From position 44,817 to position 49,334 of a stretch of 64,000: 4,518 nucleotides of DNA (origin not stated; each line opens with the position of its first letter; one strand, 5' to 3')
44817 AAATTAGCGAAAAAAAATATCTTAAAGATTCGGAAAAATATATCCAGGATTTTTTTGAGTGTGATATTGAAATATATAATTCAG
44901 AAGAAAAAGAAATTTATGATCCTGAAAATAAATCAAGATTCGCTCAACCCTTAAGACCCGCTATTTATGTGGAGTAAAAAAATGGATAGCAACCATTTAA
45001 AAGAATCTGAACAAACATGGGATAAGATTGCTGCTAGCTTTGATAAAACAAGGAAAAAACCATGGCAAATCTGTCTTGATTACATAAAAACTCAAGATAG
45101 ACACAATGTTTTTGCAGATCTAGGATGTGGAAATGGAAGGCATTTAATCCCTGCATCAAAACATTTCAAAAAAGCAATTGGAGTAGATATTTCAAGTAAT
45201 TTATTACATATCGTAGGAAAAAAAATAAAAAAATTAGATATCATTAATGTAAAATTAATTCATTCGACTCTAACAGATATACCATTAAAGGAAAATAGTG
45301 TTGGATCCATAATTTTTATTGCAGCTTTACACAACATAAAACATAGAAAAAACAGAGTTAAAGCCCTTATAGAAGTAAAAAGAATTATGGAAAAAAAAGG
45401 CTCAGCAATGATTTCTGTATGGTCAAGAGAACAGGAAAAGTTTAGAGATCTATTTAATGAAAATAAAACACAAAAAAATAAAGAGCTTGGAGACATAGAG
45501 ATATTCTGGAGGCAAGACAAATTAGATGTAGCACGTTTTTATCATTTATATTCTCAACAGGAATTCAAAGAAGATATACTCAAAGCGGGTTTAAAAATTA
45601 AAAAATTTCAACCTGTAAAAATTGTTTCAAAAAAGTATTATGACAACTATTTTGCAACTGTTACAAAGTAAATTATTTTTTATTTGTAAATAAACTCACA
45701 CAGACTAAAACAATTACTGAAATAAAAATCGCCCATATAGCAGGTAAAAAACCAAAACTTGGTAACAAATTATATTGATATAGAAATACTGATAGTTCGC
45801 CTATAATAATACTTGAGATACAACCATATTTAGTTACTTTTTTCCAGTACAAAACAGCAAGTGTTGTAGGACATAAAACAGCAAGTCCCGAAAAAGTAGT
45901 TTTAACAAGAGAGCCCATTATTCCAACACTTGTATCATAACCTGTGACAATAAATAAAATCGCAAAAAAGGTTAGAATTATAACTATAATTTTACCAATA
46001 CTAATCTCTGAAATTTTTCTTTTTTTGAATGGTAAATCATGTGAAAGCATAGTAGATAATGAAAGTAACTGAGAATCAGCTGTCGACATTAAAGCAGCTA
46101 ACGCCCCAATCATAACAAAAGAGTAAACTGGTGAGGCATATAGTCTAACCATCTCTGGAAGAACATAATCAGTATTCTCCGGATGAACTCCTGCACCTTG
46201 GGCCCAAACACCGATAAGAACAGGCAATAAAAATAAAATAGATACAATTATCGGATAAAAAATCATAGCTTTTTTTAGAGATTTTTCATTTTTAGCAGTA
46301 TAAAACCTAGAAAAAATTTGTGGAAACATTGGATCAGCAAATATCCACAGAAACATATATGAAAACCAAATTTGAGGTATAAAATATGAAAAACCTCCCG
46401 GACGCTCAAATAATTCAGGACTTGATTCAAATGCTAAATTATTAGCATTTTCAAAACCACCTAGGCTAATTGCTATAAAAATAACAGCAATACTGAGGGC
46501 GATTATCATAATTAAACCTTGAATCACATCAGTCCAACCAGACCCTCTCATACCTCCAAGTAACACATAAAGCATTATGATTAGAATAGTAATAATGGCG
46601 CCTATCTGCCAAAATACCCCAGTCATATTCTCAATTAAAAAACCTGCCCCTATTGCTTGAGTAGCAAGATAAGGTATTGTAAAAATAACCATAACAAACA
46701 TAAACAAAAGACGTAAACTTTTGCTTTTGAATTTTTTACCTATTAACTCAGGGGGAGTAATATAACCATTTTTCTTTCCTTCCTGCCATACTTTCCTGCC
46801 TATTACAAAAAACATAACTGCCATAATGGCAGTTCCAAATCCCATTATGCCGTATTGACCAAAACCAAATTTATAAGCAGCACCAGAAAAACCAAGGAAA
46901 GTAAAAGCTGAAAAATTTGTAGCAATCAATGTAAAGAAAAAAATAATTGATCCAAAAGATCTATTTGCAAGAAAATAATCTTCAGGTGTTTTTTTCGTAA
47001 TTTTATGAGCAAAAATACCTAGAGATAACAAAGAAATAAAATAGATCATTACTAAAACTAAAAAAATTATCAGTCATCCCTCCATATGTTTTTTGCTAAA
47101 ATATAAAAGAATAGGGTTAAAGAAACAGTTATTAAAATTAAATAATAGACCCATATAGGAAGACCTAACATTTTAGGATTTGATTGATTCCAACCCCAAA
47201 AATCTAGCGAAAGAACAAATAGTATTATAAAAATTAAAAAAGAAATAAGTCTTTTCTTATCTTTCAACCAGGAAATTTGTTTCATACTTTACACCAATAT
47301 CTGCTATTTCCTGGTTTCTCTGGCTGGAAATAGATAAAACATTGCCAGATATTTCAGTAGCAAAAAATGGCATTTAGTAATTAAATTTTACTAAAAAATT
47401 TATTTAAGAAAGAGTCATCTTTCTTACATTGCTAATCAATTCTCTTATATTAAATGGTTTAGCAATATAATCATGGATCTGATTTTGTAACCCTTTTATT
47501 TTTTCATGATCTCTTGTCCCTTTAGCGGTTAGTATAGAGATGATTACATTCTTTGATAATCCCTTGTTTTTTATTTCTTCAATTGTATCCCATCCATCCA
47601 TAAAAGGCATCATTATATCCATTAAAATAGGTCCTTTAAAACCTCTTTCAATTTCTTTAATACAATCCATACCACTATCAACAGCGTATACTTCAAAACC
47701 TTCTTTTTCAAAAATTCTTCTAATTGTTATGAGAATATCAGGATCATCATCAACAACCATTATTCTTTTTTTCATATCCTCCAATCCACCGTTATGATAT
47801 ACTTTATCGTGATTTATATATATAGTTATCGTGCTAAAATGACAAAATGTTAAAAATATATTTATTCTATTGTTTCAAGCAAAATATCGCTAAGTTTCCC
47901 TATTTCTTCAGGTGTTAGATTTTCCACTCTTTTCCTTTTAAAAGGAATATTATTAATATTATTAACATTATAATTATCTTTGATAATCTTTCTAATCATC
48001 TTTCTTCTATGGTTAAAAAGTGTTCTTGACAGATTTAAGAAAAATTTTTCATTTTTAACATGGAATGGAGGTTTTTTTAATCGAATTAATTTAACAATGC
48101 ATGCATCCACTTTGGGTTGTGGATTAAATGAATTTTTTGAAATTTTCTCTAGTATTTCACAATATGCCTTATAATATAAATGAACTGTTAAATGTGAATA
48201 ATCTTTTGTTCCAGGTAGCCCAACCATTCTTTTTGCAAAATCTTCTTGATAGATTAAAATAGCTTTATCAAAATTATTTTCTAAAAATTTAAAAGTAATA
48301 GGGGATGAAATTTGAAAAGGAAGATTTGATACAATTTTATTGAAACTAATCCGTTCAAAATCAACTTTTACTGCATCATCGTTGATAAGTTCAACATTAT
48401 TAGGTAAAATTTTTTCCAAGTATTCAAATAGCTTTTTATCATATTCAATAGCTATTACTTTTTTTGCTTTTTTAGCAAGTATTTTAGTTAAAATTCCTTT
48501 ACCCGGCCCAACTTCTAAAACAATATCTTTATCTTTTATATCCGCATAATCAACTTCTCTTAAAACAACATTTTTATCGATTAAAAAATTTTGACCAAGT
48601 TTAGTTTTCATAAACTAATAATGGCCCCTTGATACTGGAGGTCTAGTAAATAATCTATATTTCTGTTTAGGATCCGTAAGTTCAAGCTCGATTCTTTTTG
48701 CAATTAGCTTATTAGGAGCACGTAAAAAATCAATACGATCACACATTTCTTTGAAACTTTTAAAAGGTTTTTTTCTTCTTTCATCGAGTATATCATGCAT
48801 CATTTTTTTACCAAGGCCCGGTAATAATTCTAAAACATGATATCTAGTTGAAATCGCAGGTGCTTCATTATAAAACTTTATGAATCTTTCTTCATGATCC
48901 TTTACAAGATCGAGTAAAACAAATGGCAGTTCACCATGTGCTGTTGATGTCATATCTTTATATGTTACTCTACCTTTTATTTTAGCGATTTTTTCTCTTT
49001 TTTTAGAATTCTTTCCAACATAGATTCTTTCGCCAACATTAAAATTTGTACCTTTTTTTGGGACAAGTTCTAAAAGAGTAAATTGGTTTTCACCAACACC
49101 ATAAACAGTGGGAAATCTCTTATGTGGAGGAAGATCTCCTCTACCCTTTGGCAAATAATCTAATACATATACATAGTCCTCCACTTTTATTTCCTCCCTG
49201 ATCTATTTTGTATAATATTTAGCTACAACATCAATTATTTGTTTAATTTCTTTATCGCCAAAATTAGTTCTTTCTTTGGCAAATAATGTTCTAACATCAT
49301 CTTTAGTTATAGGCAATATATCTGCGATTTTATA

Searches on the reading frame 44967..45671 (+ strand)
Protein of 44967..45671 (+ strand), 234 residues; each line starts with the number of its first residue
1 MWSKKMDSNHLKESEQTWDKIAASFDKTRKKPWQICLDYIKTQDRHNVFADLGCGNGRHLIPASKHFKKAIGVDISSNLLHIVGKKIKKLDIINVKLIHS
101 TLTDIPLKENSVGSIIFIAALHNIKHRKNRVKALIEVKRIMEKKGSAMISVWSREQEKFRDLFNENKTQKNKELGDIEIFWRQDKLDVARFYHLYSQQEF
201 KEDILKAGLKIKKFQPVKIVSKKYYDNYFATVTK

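Call 90: search_protein_families(library=pfam, proteins=[window:44967-45671:+], max_evalue=0.000001)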
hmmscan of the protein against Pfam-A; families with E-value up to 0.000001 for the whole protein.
window:44967-45671:+ (234 aa): 6 families
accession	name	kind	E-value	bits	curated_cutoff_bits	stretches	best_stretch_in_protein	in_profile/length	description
PF08241.18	Methyltransf_11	-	4.5e-15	56.5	21.2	1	51-148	2-94/95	Methyltransferase domain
PF13649.12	Methyltransf_25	-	2.5e-14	54.1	27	1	51-145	3-97/97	Methyltransferase domain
PF13847.12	Methyltransf_31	-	7.9e-13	48.8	27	1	45-168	3-128/145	Methyltransferase domain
PF13489.12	Methyltransf_23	-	7.7e-10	39.2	27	1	43-211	20-161/164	Methyltransferase domain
PF01209.24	Ubie_methyltran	-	1.8e-07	31.2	20.1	1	24-150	26-152/233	ubiE/COQ5 methyltransferase family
PF08242.18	Methyltransf_12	-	8.6e-07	30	30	0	51-145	2-96/98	Methyltransferase domain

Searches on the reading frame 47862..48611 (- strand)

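Call 90: search_protein_families(library=pfam, proteins=[window:47862-48611:-], max_evalue=0.000001)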
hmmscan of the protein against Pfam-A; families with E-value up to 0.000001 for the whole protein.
window:47862-48611:- (249 aa): 2 families
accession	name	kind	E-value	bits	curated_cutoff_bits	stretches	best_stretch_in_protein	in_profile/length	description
PF00398.26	RrnaAD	-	2.4e-54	184.7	24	1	2-241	5-258/263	Ribosomal RNA adenine dimethylase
PF13649.12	Methyltransf_25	-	4.1e-08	34.2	27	1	31-102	1-77/97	Methyltransferase domain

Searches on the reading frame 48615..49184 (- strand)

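Call 90: search_protein_families(library=pfam, proteins=[window:48615-49184:-], max_evalue=0.000001)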
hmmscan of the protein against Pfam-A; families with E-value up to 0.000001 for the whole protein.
window:48615-49184:- (189 aa): 1 family
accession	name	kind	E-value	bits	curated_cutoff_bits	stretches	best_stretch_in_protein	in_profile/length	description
PF04919.18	DUF655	-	8.8e-62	208.7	22.2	1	1-181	1-181/181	Protein of unknown function (DUF655)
